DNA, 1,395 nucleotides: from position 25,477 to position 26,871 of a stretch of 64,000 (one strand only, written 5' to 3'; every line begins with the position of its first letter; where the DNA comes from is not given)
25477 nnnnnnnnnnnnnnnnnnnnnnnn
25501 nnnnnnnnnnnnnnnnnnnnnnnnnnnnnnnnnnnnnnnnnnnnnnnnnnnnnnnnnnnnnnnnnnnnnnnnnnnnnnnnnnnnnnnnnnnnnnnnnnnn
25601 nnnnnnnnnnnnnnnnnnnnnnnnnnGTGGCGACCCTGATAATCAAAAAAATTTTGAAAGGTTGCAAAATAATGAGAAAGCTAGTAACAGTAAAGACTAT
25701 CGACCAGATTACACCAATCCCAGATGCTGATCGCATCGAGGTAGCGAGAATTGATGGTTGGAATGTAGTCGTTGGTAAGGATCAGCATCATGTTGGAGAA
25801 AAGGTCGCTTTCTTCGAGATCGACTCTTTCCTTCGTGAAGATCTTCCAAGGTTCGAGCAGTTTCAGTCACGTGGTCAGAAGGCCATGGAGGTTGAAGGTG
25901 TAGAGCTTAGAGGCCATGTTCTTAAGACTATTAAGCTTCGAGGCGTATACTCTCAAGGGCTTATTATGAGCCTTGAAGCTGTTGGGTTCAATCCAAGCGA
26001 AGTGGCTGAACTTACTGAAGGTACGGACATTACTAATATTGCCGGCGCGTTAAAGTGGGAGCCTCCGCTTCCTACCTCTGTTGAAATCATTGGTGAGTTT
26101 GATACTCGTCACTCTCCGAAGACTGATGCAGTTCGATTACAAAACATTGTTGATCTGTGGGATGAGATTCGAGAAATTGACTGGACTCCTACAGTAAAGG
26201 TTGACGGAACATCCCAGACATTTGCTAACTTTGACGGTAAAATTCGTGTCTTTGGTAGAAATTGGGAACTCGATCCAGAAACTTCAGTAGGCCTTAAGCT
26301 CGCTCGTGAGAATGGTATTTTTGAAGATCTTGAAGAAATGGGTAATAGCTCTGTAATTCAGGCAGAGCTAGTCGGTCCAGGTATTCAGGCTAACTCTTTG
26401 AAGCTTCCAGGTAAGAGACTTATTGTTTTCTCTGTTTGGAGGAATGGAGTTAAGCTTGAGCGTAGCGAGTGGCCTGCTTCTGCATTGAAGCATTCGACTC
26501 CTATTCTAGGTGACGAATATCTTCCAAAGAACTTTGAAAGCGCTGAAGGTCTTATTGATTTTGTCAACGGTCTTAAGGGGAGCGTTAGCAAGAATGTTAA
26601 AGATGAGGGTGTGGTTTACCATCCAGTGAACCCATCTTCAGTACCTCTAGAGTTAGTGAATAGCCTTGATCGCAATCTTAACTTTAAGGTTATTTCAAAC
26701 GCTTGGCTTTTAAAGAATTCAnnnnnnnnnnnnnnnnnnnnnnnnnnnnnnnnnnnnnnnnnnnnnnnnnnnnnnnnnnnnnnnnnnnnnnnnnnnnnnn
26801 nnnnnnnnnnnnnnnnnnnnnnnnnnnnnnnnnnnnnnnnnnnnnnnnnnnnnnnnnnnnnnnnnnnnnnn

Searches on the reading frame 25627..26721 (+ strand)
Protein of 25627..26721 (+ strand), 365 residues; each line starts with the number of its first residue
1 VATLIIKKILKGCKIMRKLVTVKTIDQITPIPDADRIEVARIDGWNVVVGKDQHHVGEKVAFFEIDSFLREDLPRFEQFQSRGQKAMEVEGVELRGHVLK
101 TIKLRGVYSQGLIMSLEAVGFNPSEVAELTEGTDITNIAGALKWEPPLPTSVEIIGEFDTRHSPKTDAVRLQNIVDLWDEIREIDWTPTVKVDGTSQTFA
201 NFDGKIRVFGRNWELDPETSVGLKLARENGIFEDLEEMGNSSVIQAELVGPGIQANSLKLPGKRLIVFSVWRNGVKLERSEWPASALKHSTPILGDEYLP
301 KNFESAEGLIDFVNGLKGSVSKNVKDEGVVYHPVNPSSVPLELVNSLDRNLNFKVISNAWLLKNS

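Call 43: search_protein_families(library=pfam, proteins=[window:25627-26721:+], max_evalue=0.01)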
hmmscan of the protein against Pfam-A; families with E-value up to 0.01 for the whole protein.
window:25627-26721:+ (365 aa): 2 families
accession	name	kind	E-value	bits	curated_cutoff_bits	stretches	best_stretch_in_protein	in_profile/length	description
PF21189.3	PHA02142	-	7.8e-24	84.4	27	1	19-115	1-91/92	PHA02142 OB-fold domain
PF09414.15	RNA_ligase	-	1.1e-09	39.1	27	1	186-336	3-160/171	RNA ligase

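Call 74: search_solved_structures(query=window:25672-26721:+, max_evalue=0.01)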
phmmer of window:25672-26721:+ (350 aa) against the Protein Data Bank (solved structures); distinct sequences matched with E-value up to 0.01: 9.
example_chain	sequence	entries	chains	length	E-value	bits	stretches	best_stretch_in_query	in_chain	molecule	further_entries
5cot_A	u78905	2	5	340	1.3e-47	165.9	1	1-333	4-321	Naegleria gruberi RNA ligase | RNA ligase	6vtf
6vt3_A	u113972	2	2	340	2.7e-47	164.8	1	1-318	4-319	RNA Ligase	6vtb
6vt8_A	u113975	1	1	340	6.1e-47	163.7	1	1-317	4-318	RNA Ligase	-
6vt4_A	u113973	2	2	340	8.7e-47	163.2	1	1-333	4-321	RNA Ligase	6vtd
6vt9_A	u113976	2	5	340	8.7e-47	163.2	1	1-333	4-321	RNA ligase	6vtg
5cou_A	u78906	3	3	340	8.8e-47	163.2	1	1-333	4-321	Naegleria gruberi RNA ligase | RNA ligase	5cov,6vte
6vt0_A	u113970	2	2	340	8.8e-47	163.2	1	1-333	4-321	RNA Ligase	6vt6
6vt1_A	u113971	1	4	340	1.7e-46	162.3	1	1-333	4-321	RNA Ligase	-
6vt5_A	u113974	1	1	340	3.7e-46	161.1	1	2-333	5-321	RNA Ligase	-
